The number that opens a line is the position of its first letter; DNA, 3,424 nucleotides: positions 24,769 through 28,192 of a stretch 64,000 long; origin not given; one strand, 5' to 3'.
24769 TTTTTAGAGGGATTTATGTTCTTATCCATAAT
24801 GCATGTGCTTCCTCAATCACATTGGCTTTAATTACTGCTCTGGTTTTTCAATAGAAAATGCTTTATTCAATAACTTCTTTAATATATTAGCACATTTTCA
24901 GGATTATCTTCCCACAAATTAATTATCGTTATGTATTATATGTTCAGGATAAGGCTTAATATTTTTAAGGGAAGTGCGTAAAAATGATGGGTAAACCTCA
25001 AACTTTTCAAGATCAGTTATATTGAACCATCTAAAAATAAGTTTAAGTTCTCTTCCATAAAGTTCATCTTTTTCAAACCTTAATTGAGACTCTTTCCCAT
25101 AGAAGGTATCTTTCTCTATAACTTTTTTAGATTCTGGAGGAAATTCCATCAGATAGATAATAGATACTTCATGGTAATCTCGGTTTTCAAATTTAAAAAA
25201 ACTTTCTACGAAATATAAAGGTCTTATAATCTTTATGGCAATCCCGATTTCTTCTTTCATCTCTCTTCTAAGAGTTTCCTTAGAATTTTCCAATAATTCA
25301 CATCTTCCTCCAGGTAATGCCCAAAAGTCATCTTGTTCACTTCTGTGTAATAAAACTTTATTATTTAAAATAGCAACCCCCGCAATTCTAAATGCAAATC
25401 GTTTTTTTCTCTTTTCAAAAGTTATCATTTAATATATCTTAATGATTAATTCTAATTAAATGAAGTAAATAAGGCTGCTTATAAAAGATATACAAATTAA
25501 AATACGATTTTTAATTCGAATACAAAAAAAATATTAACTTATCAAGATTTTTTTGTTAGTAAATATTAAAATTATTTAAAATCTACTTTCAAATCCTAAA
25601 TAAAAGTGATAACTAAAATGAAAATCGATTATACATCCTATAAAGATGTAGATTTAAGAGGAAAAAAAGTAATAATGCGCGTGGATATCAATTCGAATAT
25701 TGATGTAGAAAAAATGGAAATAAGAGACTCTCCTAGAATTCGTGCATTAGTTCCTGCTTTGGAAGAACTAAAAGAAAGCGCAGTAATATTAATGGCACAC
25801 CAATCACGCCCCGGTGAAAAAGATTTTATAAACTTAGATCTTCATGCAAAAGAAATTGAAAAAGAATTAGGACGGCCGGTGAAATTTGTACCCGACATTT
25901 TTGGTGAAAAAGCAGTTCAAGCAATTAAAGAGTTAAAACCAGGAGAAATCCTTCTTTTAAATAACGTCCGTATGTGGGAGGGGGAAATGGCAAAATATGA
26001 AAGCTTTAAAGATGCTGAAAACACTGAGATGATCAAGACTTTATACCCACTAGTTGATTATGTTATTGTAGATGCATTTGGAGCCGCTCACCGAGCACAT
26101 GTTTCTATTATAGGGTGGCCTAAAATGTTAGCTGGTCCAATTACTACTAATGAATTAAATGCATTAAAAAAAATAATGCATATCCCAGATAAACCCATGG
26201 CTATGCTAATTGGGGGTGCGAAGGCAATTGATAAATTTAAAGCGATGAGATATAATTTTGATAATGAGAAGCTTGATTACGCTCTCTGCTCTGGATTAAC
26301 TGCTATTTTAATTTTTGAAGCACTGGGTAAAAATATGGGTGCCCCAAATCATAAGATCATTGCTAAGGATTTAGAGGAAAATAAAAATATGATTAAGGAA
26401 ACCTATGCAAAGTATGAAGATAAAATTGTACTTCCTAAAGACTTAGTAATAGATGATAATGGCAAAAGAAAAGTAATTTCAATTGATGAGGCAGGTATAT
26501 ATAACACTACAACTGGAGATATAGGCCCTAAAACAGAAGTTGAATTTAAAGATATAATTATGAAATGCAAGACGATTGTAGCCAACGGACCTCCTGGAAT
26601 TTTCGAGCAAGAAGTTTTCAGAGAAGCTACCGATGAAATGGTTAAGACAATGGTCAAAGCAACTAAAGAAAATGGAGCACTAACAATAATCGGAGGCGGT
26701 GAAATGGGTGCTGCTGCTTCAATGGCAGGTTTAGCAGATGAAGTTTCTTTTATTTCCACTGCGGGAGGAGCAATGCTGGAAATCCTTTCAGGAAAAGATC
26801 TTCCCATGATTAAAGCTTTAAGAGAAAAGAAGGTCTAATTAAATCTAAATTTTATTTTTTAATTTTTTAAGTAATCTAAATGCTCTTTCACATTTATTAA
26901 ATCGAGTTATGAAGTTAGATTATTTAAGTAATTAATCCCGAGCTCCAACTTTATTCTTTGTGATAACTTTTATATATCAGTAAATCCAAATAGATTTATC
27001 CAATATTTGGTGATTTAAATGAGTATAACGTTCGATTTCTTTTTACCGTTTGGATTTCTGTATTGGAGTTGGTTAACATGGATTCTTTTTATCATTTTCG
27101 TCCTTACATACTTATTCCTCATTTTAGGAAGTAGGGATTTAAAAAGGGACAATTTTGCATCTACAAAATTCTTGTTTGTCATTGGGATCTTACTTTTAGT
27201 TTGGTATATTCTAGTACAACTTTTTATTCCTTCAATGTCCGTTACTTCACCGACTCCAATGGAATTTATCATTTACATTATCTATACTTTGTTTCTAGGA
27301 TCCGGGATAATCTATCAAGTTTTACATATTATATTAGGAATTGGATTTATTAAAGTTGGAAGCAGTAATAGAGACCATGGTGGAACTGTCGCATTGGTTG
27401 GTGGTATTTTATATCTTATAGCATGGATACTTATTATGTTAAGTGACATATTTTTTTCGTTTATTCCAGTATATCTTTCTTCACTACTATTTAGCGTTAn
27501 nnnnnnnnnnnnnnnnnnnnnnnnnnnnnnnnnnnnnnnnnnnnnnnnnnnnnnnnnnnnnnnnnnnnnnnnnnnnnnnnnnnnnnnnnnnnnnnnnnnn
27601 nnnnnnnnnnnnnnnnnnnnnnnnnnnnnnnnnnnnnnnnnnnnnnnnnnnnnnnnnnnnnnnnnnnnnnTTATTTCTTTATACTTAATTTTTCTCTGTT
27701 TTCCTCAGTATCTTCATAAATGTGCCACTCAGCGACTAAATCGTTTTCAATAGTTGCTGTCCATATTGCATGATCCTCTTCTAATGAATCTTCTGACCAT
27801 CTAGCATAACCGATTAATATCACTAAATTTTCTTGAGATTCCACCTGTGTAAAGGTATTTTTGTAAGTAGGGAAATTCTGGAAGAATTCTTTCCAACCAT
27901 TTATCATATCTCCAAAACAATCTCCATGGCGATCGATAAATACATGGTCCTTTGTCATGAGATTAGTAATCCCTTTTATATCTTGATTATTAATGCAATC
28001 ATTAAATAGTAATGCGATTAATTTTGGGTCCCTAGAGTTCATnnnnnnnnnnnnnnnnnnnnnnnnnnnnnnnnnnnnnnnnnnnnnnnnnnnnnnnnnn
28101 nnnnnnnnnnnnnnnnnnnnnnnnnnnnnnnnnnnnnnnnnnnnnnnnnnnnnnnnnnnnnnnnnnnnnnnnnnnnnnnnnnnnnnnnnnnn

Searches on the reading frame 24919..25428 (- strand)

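Call 46: search_protein_families(library=pfam, proteins=[window:24919-25428:-], max_evalue=0.0001)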
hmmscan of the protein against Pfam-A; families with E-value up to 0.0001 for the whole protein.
window:24919-25428:- (169 aa): 1 family
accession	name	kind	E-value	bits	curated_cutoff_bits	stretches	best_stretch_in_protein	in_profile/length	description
PF00293.34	NUDIX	-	9.3e-14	52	21.1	1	15-104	5-101/134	NUDIX domain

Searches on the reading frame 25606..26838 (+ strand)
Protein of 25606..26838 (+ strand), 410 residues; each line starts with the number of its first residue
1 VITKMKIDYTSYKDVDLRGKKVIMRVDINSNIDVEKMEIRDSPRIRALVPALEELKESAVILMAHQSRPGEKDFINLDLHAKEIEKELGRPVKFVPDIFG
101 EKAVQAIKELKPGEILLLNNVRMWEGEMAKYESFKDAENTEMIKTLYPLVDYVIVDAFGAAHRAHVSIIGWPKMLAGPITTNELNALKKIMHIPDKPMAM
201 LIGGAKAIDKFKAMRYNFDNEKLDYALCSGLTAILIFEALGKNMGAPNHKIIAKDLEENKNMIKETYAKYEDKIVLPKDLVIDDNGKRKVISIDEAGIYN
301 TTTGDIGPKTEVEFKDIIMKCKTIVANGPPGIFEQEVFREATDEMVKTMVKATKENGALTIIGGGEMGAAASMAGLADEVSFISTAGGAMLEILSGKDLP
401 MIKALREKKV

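Call 46: search_protein_families(library=pfam, proteins=[window:25606-26838:+], max_evalue=0.0001)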
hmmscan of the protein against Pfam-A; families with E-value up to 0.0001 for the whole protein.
window:25606-26838:+ (410 aa): 1 family
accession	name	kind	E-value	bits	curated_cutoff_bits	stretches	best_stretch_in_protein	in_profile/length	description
PF00162.24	PGK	-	7.9e-98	328.4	27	1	13-397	2-379/379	Phosphoglycerate kinase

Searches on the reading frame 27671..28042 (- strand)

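Call 7: search_protein_families(library=pfam, proteins=[window:27671-28042:-], max_evalue=0.01)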
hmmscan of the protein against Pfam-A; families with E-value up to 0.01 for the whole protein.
window:27671-28042:- (123 aa): 2 families
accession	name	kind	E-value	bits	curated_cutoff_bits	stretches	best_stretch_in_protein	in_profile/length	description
PF12680.13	SnoaL_2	-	0.00024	22.1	27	1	13-82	4-75/102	SnoaL-like domain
PF14534.12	DUF4440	-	0.0016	19.3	25.2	1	13-86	8-83/107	Domain of unknown function (DUF4440)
